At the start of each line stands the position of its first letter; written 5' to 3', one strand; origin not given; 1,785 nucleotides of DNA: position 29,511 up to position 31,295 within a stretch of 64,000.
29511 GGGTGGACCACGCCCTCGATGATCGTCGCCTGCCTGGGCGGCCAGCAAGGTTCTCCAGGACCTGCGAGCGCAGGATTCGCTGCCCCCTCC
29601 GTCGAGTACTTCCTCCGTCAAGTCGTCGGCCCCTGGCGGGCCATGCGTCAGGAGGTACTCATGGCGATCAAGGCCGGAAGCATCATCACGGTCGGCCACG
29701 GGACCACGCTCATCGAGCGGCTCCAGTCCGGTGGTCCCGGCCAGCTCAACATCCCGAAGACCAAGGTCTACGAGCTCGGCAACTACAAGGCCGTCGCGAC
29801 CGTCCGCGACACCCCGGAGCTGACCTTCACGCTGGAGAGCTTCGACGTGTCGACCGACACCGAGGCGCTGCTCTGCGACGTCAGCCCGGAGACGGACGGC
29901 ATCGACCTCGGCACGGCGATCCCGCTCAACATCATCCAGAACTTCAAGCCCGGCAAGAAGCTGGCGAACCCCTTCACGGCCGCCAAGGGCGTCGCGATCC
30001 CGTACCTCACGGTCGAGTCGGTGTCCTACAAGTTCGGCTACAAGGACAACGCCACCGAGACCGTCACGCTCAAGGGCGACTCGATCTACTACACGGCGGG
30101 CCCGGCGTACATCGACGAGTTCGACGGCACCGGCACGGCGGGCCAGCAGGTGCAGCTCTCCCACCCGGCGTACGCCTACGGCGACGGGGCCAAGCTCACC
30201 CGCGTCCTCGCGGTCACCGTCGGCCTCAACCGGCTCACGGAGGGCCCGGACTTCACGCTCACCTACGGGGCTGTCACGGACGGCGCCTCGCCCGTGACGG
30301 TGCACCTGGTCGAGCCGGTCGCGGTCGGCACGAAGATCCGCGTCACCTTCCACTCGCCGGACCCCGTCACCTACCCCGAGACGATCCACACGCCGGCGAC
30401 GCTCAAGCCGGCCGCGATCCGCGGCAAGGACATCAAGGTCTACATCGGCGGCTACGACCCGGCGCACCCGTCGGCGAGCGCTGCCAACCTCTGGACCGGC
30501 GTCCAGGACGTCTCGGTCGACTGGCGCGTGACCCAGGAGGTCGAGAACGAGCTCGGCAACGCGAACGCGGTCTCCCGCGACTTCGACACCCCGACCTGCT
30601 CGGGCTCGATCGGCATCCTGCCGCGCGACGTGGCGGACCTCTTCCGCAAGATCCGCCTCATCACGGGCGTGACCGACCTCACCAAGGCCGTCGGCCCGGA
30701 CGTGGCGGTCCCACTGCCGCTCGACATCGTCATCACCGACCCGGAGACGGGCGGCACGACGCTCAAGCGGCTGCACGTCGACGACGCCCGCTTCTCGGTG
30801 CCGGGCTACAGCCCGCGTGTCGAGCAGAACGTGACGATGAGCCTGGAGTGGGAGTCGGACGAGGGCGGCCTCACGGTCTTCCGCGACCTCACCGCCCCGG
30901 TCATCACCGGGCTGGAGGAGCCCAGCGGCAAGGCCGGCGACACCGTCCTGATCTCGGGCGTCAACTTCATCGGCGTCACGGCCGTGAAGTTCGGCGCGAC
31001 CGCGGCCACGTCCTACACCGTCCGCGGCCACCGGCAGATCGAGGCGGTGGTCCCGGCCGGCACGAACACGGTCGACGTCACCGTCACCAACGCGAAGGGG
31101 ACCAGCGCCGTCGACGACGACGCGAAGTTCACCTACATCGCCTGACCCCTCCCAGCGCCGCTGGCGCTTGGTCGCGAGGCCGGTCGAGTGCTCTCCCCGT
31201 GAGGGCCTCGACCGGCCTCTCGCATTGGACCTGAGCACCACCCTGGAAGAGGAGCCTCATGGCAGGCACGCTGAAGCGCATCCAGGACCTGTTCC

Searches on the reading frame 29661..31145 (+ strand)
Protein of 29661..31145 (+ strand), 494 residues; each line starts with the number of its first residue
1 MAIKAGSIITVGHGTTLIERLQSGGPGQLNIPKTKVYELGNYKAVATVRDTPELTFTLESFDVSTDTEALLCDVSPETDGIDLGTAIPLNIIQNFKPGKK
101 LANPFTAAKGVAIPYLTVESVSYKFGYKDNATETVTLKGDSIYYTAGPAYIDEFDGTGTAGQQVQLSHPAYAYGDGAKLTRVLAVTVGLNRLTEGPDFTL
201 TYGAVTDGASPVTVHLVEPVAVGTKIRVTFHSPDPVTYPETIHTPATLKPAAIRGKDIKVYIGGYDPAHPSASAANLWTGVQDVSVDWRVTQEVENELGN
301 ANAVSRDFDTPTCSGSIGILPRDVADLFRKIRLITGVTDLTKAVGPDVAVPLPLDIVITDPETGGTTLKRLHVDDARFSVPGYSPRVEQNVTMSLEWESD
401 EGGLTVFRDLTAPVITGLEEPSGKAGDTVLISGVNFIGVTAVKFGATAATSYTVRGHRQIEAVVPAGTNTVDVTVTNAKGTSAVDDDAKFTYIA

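Call 3: search_protein_families(library=pfam, proteins=[window:29661-31145:+], max_evalue=1)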
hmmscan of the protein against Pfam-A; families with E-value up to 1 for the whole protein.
window:29661-31145:+ (494 aa): 3 families
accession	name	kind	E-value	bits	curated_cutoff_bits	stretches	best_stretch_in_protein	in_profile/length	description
PF01833.30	TIG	-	7.3e-08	32.7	20.9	1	413-492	1-84/84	IPT/TIG domain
PF20144.5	TIG_SUH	-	0.057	14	24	1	413-474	2-62/94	TIG domain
PF12733.13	Cadherin-like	-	0.18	12.7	24.2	0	248-295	31-76/89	Cadherin-like beta sandwich domain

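Call 4: search_protein_families(library=phrogs, proteins=[window:29661-31145:+], max_evalue=1)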
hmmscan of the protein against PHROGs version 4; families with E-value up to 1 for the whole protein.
window:29661-31145:+ (494 aa): 0 families

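Call 88: search_dna_similar(query=window:29661-31145:+, collection=phages, mode=protein, max_evalue=0.00001, max_rows=25)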
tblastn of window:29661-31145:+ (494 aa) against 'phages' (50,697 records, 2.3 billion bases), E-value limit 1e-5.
Records with a match: 1; places in all: 1; records where one place covers at least 80% of the query: 1.
Best place of each record, by identity: <60% 1.
By first word of the organism name: Caudovirales 1.
By host as written in the record: - 1.
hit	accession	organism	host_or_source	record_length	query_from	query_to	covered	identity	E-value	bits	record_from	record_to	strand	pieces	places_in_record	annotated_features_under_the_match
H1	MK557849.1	Caudovirales GX15bay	mangrove soil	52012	1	408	83%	39.1%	1e-78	273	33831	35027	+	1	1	epimerase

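Call 90: get_annotated_region(hit=H1, flank=6000)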
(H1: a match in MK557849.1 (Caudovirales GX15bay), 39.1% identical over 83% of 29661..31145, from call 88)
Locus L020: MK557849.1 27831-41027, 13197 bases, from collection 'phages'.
description: Caudovirales GX15bay, complete genome.
organism: Caudovirales GX15bay (NCBI taxid 2530034)
taxonomy: Viruses; Duplodnaviria; Heunggongvirae; Uroviricota; Caudoviricetes
host: -; source: mangrove soil; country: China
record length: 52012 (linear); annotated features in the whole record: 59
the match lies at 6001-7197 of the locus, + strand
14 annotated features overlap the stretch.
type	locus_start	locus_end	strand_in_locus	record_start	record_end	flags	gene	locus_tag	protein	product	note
CDS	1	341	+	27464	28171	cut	-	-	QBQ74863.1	hypothetical protein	-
CDS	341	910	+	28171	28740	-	-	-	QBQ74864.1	hypothetical protein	-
CDS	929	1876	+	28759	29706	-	-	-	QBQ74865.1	hypothetical protein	-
CDS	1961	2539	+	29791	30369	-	-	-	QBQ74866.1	hypothetical protein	-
CDS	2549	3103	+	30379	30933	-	-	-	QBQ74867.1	hypothetical protein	-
CDS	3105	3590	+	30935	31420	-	-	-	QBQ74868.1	hypothetical protein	-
CDS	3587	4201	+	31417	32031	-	-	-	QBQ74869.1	hypothetical protein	-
CDS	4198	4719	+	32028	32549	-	-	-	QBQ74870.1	hypothetical protein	-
CDS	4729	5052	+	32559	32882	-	-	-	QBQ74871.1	hypothetical protein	-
CDS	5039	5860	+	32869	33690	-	-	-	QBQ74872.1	hypothetical protein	-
CDS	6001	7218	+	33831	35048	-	-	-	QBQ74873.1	epimerase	-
CDS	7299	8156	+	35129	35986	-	-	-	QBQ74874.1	hypothetical protein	-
CDS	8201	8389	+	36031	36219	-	-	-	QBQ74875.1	hypothetical protein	-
CDS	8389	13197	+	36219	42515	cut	-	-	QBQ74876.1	minor tail protein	-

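Call 92: search_solved_structures(query=window:29661-31145:+, max_evalue=0.01)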
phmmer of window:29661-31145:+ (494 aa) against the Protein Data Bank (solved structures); distinct sequences matched with E-value up to 0.01: 0.
